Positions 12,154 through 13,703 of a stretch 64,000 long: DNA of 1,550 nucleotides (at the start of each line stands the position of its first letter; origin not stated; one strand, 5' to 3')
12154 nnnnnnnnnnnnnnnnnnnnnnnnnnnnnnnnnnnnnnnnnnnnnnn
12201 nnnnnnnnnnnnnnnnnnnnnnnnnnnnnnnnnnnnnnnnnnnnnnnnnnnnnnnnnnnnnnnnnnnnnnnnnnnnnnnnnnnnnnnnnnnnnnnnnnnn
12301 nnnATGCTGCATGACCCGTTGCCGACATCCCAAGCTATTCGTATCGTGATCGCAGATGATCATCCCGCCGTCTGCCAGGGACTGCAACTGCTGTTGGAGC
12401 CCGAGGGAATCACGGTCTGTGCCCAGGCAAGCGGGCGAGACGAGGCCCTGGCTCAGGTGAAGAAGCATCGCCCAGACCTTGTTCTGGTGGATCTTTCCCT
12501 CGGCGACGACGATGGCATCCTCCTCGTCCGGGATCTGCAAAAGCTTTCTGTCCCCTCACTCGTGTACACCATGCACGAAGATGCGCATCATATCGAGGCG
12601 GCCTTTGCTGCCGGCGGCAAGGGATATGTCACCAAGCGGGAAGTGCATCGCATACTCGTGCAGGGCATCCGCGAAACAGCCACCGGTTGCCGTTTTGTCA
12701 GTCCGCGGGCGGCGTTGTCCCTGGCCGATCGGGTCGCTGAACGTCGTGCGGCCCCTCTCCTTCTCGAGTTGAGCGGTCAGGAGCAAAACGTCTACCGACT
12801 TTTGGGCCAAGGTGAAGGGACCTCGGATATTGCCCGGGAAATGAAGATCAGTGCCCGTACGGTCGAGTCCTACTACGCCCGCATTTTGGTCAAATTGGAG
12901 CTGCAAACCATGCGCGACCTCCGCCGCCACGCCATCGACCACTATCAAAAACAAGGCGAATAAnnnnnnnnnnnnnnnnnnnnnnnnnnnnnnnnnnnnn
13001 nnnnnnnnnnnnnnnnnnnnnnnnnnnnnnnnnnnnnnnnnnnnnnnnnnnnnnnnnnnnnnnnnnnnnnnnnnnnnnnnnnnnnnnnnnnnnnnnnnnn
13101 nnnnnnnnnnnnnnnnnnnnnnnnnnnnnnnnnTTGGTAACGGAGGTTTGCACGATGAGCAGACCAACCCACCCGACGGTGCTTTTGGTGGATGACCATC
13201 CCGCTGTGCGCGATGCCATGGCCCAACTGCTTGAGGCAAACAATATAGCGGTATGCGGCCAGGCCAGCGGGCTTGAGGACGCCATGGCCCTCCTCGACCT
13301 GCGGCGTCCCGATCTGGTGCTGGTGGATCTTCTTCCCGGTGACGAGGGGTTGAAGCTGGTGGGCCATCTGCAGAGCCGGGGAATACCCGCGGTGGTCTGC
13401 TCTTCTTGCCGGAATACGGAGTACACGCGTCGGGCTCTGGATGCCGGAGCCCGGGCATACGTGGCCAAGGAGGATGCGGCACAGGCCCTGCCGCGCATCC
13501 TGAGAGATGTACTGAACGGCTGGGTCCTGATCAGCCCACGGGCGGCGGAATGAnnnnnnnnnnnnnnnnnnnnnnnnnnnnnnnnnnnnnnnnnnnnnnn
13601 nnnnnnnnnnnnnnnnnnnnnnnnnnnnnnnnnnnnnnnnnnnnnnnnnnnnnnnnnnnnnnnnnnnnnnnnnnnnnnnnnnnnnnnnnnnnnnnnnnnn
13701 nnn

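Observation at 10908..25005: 14-kb cassette: two-component pair, Tat-exported MBL hydrolase, RND pump and three envelope proteins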

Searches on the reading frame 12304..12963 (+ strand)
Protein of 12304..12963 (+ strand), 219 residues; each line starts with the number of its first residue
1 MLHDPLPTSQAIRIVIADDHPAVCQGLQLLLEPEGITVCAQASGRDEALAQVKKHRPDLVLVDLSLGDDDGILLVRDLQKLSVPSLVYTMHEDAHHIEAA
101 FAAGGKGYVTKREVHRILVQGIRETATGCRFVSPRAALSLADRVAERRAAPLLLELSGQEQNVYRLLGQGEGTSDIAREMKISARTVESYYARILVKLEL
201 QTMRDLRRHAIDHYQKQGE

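Call 4: search_protein_families(library=pfam, proteins=[window:12304-12963:+], max_evalue=0.01)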
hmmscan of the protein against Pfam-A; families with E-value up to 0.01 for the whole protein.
window:12304-12963:+ (219 aa): 3 families
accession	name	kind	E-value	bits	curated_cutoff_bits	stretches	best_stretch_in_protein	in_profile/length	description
PF00072.30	Response_reg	-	1.1e-21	77.5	30.2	1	14-119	1-107/111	Response regulator receiver domain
PF00196.25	GerE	-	3.3e-11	43.1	23.5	1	156-208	3-55/57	Bacterial regulatory proteins, luxR family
PF08281.18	Sigma70_r4_2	-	2e-05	24.6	25.7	1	152-198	7-54/54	Sigma-70, region 4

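Call 5: search_protein_families(library=ncbifam, proteins=[window:12304-12963:+], max_evalue=0.01)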
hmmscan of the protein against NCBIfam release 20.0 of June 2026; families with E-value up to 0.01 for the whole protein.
window:12304-12963:+ (219 aa): 89 families (the best 25 are shown)
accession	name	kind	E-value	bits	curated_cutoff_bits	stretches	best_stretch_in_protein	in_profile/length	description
NF052445.1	RespRegMctR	equivalog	7.1e-29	100.7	300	1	12-213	2-202/205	two-component system response regulator MctR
NF047785.1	respo_reg_MadR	equivalog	2.8e-26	92.2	300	1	12-201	1-194/209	MadR family response regulator transcription factor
NF007935.0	PRK10651.1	equivalog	3e-24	85.4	250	1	9-202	4-202/216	two-component system response regulator NarL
NF011896.0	PRK15369.1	equivalog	7.8e-24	84.5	242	1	11-209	3-203/211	two component system response regulator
NF007018.1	PRK09483.1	equivalog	7.5e-23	81.3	280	1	12-213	2-206/217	UvrY/SirA/GacA family response regulator transcription factor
NF007419.0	PRK09958.1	equivalog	6.7e-21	74.8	251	1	14-210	3-198/204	acid-sensing system DNA-binding response regulator EvgA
NF007708.0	PRK10403.1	equivalog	4.8e-19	68.7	343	1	7-201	2-199/215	nitrate/nitrite response regulator protein NarP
NF007685.0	PRK10360.1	equivalog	1.8e-18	67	258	1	12-212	2-194/196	response regulator transcription factor UhpA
NF006900.1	PRK09390.1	equivalog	1.9e-17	63.4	255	1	10-212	3-199/203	response regulator FixJ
NF007403.0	PRK09935.1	equivalog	3.8e-15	56.1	271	1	13-210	5-204/210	fimbria biosynthesis transcriptional regulator FimZ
NF040689.1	MtrAB_MtrA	equivalog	1.5e-13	50.6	300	1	14-124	1-111/219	MtrAB system response regulator MtrA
NF008098.0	PRK10840.1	equivalog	1.3e-11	44.4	235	1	11-200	3-195/216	response regulator transcription factor RcsB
NF041733.1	resp_reg_CseB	equivalog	1.6e-11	44.1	350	1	14-124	3-113/228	two-component system response regulator CseB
NF040534.1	resp_reg_YycF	equivalog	7.7e-11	41.7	340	1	13-122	2-111/231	response regulator YycF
NF040749.1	tetrathio_RR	equivalog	2e-10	40.7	290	1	14-206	2-184/191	tetrathionate respiration response regulator TtrR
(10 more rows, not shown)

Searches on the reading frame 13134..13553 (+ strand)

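Call 4: search_protein_families(library=pfam, proteins=[window:13134-13553:+], max_evalue=0.01)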
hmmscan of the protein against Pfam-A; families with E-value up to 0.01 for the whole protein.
window:13134-13553:+ (139 aa): 1 family
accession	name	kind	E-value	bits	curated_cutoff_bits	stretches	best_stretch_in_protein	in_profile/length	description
PF00072.30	Response_reg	-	1.5e-19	70.6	30.2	1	16-120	1-107/111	Response regulator receiver domain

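Call 5: search_protein_families(library=ncbifam, proteins=[window:13134-13553:+], max_evalue=0.01)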
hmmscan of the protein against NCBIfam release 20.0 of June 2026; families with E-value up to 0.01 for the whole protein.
window:13134-13553:+ (139 aa): 66 families (the best 25 are shown)
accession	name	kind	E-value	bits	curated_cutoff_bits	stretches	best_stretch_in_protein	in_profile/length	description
NF007935.0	PRK10651.1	equivalog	1.4e-15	57.1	250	1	12-136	5-133/216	two-component system response regulator NarL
NF047785.1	respo_reg_MadR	equivalog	1.9e-14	53.5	300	1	16-138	3-132/209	MadR family response regulator transcription factor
NF011896.0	PRK15369.1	equivalog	8.5e-13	48.4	242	1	15-135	5-129/211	two component system response regulator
NF007419.0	PRK09958.1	equivalog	2.8e-12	46.7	251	1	16-119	3-109/204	acid-sensing system DNA-binding response regulator EvgA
NF001965.0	PRK00742.1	subfamily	2.6e-11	43.3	293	1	16-116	6-111/357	chemotaxis-specific protein-glutamate methyltransferase CheB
NF052445.1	RespRegMctR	equivalog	4e-11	42.7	300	1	15-129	3-121/205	two-component system response regulator MctR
TIGR02154.1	PhoB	equivalog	7.4e-11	41.8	296.2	1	14-119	3-112/226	phosphate regulon transcriptional regulator PhoB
NF008677.0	PRK11697.1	equivalog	8.3e-11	41.7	246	1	15-123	3-112/238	two-component system response regulator BtsR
NF040689.1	MtrAB_MtrA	equivalog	1.2e-10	41.2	300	1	16-117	1-103/219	MtrAB system response regulator MtrA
NF007708.0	PRK10403.1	equivalog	4e-10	39.5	343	1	11-136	4-133/215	nitrate/nitrite response regulator protein NarP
NF045505.1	RR_RssB_Pseudo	equivalog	6.5e-10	38.6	700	1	13-113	5-107/394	two-component system response regulator RssB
NF007820.0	PRK10529.1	equivalog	9e-10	38.3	325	1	15-115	3-104/225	two-component system response regulator KdpE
NF041733.1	resp_reg_CseB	equivalog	9.4e-10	38.2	350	1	15-127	2-115/228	two-component system response regulator CseB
NF007018.1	PRK09483.1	equivalog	1.2e-09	38.2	280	1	16-138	4-130/217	UvrY/SirA/GacA family response regulator transcription factor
NF041367.1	CheY_Halo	equivalog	1.5e-09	38.2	200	1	16-113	1-100/114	chemotaxis protein CheY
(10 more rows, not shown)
